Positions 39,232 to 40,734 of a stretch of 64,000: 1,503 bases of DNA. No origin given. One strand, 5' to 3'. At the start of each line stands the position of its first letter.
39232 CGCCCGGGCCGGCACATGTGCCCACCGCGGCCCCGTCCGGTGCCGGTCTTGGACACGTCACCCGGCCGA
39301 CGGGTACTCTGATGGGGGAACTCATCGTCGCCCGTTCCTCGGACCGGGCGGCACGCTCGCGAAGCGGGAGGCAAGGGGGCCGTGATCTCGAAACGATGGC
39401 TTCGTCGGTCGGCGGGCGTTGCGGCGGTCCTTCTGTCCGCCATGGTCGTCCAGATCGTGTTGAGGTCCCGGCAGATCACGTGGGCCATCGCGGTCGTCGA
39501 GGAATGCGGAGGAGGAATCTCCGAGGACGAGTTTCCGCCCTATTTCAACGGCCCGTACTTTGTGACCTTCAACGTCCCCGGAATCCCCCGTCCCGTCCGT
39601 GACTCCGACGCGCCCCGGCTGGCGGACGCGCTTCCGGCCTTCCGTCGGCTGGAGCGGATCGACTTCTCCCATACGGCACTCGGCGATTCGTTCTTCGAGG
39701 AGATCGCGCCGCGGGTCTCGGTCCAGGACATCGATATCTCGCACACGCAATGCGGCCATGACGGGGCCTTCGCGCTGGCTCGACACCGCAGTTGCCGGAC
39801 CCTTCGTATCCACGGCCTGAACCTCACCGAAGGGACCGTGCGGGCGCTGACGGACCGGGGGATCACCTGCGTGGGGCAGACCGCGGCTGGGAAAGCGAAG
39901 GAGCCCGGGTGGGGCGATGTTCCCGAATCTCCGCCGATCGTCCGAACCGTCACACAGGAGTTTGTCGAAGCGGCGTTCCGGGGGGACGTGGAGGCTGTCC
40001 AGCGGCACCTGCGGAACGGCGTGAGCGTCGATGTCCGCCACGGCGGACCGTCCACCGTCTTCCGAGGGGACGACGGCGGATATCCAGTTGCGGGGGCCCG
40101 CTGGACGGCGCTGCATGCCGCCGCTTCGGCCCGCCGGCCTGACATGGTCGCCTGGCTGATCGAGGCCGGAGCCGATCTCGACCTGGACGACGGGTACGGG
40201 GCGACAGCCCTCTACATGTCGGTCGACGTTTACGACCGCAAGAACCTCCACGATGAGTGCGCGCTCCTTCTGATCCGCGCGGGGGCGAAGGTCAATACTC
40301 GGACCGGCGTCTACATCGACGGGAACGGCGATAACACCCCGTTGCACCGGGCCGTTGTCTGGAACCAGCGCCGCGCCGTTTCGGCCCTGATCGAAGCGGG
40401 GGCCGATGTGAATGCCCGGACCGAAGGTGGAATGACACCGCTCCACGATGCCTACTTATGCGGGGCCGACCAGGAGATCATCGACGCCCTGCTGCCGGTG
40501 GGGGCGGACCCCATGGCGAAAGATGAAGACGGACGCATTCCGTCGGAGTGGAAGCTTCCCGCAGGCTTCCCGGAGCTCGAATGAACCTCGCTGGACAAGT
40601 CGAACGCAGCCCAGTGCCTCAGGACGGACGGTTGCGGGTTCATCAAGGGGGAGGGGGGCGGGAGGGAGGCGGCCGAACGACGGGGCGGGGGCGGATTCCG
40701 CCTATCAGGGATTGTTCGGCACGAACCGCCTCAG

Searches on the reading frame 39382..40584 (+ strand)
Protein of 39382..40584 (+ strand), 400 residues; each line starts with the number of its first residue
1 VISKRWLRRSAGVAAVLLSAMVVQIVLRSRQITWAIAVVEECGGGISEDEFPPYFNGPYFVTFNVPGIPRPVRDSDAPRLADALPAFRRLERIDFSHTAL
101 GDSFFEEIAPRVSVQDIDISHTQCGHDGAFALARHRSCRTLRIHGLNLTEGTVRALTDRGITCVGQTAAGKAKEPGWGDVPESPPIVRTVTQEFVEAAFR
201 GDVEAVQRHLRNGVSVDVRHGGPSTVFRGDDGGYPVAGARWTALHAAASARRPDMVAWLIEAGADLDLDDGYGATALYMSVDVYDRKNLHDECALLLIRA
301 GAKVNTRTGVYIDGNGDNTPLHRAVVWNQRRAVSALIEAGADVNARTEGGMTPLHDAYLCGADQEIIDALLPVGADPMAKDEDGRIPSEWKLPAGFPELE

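Call 126: search_protein_families(library=pfam, proteins=[window:39382-40584:+], max_evalue=0.001)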
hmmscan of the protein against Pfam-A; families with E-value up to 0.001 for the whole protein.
window:39382-40584:+ (400 aa): 5 families
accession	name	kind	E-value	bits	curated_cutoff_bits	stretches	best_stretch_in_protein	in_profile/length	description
PF00023.36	Ank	-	9.6e-24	82.6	21.1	2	241-270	3-32/33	Ankyrin repeat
PF12796.13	Ank_2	-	3.1e-21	76.1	27.3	2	290-381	9-90/90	Ankyrin repeats (3 copies)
PF13637.12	Ank_4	-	5.6e-15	55.5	22.7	2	321-367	1-46/50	Ankyrin repeats (many copies)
PF13606.12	Ank_3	-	7.1e-15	53.9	22.3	1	241-267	3-29/30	Ankyrin repeat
PF13857.12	Ank_5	-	1.9e-14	54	27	1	231-277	14-53/56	Ankyrin repeats (many copies)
